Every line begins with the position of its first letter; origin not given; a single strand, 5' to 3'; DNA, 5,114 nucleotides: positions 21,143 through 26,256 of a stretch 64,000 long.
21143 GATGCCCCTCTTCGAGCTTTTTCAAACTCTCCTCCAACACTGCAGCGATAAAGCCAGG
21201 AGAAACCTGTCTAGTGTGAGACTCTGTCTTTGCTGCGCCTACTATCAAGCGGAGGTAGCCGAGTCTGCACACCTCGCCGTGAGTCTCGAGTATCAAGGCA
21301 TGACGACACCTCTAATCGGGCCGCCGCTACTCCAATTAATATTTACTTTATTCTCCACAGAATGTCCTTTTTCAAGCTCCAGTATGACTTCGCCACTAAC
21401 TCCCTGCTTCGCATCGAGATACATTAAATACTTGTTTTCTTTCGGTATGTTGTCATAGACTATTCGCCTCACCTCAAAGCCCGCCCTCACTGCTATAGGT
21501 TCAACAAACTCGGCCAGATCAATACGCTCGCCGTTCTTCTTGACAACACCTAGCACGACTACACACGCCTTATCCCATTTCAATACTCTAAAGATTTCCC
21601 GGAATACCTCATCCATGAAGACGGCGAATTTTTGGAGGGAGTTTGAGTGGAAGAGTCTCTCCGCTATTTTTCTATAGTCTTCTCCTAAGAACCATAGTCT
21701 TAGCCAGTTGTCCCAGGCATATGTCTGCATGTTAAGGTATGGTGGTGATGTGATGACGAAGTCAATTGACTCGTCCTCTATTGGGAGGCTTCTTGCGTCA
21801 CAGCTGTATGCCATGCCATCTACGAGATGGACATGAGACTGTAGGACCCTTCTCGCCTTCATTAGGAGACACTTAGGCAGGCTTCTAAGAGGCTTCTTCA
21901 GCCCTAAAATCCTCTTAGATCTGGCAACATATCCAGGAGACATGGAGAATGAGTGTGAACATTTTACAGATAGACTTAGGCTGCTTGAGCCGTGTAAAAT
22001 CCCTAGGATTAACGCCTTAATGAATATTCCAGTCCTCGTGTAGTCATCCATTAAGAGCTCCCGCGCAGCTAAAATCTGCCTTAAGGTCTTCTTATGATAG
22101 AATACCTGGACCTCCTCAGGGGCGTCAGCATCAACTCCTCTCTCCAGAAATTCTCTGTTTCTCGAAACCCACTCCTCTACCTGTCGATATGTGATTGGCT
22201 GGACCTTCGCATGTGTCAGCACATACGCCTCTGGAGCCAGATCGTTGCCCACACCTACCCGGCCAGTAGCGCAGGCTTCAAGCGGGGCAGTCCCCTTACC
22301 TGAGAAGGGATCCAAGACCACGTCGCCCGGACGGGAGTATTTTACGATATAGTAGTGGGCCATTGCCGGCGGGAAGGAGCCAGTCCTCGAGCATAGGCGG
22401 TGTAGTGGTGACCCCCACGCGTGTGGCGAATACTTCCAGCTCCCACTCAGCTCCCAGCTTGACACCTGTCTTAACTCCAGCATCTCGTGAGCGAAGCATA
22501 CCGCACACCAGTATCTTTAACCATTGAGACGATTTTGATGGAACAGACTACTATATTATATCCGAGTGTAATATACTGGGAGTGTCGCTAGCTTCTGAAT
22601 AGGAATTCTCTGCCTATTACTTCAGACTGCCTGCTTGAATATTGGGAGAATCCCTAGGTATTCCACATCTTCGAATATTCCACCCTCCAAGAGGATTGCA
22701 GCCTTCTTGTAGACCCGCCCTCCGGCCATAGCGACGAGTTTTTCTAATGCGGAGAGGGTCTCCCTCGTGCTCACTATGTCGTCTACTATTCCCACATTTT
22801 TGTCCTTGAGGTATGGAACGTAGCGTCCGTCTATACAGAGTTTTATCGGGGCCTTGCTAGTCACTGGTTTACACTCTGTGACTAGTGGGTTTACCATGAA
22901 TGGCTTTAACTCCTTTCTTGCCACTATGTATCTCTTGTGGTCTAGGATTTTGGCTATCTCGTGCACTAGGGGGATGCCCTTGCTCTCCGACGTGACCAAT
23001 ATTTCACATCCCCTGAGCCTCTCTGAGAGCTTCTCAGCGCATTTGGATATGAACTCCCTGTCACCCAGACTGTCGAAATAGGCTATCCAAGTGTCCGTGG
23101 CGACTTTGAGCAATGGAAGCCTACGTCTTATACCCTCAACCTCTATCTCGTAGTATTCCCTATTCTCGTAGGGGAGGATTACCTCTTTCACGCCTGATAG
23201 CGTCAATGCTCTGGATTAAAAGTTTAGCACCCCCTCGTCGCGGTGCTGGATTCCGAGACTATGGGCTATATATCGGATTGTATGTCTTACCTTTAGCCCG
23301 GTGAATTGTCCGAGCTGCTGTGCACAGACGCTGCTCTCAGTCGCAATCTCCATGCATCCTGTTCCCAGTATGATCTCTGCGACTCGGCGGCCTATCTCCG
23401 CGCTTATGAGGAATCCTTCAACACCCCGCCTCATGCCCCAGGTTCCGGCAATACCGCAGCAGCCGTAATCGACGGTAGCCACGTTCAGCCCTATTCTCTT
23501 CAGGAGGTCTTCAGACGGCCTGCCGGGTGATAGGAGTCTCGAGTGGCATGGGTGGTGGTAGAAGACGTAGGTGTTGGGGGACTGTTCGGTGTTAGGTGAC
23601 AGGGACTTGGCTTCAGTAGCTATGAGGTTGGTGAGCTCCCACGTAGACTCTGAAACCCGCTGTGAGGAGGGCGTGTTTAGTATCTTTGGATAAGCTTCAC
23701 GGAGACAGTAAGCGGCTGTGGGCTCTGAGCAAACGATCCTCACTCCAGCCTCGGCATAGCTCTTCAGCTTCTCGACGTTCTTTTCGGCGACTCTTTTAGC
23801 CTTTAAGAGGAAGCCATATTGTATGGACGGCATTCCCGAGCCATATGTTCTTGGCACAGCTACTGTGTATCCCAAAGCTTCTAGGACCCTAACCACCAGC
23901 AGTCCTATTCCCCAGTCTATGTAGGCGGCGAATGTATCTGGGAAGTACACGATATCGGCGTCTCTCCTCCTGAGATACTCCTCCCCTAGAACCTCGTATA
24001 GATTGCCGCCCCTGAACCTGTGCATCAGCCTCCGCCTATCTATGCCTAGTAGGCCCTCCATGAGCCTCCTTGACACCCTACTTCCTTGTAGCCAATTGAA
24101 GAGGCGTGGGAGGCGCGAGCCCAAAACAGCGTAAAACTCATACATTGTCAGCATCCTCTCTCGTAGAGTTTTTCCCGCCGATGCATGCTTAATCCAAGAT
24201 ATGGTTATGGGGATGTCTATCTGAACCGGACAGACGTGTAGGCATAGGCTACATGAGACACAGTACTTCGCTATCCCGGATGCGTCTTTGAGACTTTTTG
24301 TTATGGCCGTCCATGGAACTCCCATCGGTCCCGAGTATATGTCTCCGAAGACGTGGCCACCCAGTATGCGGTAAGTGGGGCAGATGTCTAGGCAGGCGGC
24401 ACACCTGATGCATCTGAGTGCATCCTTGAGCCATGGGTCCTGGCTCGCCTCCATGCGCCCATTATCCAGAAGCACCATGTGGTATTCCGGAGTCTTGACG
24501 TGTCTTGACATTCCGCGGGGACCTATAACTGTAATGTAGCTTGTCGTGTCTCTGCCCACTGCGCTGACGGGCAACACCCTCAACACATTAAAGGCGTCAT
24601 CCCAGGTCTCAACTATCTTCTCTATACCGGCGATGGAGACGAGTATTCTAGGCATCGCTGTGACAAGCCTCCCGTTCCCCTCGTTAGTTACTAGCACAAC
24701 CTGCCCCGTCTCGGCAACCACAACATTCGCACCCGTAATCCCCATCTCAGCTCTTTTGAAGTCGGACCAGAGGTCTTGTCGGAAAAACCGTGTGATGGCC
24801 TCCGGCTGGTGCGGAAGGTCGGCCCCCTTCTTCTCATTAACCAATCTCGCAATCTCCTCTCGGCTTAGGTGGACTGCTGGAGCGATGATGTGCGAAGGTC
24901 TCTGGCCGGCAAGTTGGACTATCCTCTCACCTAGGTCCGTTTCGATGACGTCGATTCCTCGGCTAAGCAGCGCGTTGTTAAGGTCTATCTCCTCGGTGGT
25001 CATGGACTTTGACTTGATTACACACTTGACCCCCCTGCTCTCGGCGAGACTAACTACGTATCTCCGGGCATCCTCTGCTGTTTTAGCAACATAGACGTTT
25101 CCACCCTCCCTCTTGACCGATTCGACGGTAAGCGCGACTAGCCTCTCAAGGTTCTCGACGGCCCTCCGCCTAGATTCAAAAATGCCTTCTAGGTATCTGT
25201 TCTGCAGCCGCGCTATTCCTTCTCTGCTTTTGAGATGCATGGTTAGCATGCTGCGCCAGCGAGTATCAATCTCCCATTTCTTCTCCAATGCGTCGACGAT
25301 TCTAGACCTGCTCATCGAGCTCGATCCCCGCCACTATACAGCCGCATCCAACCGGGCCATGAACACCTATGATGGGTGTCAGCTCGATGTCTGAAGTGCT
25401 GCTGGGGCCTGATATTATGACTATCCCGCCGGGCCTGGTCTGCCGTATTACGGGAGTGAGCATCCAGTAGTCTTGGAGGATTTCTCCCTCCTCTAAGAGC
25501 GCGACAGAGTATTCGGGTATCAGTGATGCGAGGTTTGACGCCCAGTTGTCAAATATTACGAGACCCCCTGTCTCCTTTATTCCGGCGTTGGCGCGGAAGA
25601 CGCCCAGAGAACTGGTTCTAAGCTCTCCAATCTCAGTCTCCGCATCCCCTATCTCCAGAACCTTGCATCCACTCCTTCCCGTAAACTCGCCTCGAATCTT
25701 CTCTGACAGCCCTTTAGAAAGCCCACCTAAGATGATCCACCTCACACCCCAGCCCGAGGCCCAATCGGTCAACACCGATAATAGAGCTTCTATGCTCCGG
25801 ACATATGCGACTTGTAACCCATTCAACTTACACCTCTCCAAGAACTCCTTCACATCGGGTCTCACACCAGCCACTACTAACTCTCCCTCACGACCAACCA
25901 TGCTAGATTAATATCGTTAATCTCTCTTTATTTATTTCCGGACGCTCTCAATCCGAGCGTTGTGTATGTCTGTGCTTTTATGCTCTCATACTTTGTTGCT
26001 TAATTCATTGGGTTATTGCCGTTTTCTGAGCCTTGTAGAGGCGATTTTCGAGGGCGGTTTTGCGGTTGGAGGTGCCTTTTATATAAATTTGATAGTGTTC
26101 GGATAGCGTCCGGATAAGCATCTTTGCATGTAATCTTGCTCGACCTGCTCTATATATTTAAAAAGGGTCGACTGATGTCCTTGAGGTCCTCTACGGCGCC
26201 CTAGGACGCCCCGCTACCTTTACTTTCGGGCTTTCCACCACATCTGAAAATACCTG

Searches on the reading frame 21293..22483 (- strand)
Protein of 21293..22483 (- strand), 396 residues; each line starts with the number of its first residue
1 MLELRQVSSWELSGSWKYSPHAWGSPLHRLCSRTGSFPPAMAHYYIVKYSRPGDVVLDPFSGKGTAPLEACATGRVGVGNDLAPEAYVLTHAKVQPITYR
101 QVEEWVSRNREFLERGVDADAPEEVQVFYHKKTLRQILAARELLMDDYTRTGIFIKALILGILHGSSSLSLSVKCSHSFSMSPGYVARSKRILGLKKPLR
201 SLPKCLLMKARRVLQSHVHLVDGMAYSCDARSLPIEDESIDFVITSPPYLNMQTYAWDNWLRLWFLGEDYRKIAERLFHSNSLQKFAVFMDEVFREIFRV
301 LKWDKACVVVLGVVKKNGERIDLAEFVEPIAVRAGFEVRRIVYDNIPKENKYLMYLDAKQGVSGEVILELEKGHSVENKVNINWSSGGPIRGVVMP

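Call 44: search_protein_families(library=pfam, proteins=[window:21293-22483:-], max_evalue=0.00001)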
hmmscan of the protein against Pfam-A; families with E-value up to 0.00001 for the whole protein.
window:21293-22483:- (396 aa): 2 families
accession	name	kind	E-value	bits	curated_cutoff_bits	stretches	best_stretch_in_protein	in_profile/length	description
PF01555.25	N6_N4_Mtase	-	1.2e-13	52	26.7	1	34-86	163-215/221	DNA methylase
PF01170.24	UPF0020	-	8.6e-07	29.3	22.3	0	51-75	27-51/197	RMKL-like, methyltransferase domain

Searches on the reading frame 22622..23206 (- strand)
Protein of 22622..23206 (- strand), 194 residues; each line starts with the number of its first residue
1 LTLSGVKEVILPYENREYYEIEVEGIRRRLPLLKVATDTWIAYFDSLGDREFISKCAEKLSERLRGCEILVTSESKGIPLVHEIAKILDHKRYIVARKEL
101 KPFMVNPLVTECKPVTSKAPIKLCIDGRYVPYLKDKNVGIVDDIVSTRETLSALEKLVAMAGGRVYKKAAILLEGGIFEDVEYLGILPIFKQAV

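Call 10: search_protein_families(library=pfam, proteins=[window:22622-23206:-], max_evalue=0.01)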
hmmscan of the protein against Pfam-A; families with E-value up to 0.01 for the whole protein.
window:22622-23206:- (194 aa): 1 family
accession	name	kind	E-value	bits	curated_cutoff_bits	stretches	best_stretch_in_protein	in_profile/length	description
PF00156.33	Pribosyltran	-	0.00015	21.5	26.3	1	58-162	17-114/158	Phosphoribosyl transferase domain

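Call 11: search_protein_families(library=ncbifam, proteins=[window:22622-23206:-], max_evalue=0.01)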
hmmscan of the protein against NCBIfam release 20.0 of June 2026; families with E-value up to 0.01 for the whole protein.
window:22622-23206:- (194 aa): 12 families
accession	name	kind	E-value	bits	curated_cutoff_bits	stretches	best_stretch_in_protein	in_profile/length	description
NF005592.0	PRK07322.1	subfamily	1.2e-54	184.4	143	1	17-192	2-179/180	adenine phosphoribosyltransferase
NF004689.0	PRK06031.1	equivalog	3e-09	36.5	175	1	54-165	70-184/233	phosphoribosyltransferase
NF006328.0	PRK08558.1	equivalog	4.2e-09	36.3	184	1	34-166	77-207/238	adenine phosphoribosyltransferase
NF006671.0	PRK09219.1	equivalog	1.1e-05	25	177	1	49-166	31-148/192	xanthine phosphoribosyltransferase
NF009211.0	PRK12560.1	equivalog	1.2e-05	25.2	188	1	68-167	53-146/187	adenine phosphoribosyltransferase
NF002636.0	PRK02304.1-5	equivalog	4.2e-05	23.1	125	1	48-171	34-153/176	adenine phosphoribosyltransferase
TIGR01090.1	apt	equivalog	0.00077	19.6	185.85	1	60-172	38-146/169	adenine phosphoribosyltransferase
NF040646.1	HPT_Archaea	equivalog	0.0015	18.2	200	1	67-173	54-152/184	hypoxanthine/guanine phosphoribosyltransferase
TIGR01743.1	purR_Bsub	equivalog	0.002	17.2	258.7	1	45-101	105-162/268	pur operon repressor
TIGR01203.1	HGPRTase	equivalog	0.0039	17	150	1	133-170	83-120/167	hypoxanthine phosphoribosyltransferase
NF002635.0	PRK02304.1-4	subfamily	0.0053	16.3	146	0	66-170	54-150/188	adenine phosphoribosyltransferase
NF002095.0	PRK00934.1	equivalog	0.0066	15.6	296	1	53-162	143-232/287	ribose-phosphate diphosphokinase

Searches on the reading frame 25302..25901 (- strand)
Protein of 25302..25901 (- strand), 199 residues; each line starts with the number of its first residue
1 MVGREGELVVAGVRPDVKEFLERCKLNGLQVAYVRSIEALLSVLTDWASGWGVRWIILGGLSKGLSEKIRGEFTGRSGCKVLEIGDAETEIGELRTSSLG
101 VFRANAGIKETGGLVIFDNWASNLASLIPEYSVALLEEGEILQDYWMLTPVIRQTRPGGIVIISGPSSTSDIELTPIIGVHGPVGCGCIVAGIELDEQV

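Call 10: search_protein_families(library=pfam, proteins=[window:25302-25901:-], max_evalue=0.01)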
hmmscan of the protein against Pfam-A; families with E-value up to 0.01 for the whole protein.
window:25302-25901:- (199 aa): 1 family
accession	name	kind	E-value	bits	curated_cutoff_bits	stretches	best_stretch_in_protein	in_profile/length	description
PF02589.21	LUD_dom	-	4e-11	43.4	22.6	1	18-184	2-182/189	LUD domain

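Call 11: search_protein_families(library=ncbifam, proteins=[window:25302-25901:-], max_evalue=0.01)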
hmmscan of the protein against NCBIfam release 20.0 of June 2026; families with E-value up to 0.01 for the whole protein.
window:25302-25901:- (199 aa): 1 family
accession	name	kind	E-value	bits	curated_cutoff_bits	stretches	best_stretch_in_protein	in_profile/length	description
TIGR01487.1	Pglycolate_arch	equivalog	0.0084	16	122.75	0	23-109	110-196/215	phosphoglycolate phosphatase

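Call 13: find_encoding_contigs(protein=window:25302-25901:-, flank=10000, max_places=10)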
Protein window:25302-25901:- (199 aa): 1 contig read that carries it; 1 place shown.
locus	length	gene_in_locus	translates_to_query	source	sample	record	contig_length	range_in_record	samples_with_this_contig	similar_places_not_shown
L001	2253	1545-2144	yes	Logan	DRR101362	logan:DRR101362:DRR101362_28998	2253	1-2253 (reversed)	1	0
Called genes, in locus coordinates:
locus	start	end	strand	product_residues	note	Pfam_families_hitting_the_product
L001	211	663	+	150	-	PF05942:PaREP1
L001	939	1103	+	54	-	-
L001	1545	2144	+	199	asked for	PF02589:LUD_dom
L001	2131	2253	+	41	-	?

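Call 72: search_protein_families(library=pfam, proteins=[L001:211-663:+], max_evalue=0.01)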
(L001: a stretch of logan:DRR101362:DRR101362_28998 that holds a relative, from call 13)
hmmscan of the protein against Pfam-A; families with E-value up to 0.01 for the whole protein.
L001:211-663:+ (150 aa): 3 families
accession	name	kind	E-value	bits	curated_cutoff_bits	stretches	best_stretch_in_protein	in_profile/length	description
PF05942.16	PaREP1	-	7e-26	90.8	24.4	1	39-142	2-115/115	Archaeal PaREP1/PaREP8 family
PF05168.19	HEPN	-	0.0009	19.8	22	1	42-148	7-110/117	HEPN domain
PF04010.18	DUF357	-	0.0034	17.8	29.4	1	36-62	27-53/73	Protein of unknown function (DUF357)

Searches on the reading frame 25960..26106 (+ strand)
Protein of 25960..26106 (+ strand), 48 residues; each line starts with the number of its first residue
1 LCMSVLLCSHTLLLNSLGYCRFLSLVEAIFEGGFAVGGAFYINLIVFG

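Call 72: search_protein_families(library=pfam, proteins=[window:25960-26106:+], max_evalue=0.01)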
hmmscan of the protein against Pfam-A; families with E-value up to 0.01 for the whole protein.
window:25960-26106:+ (48 aa): 0 families
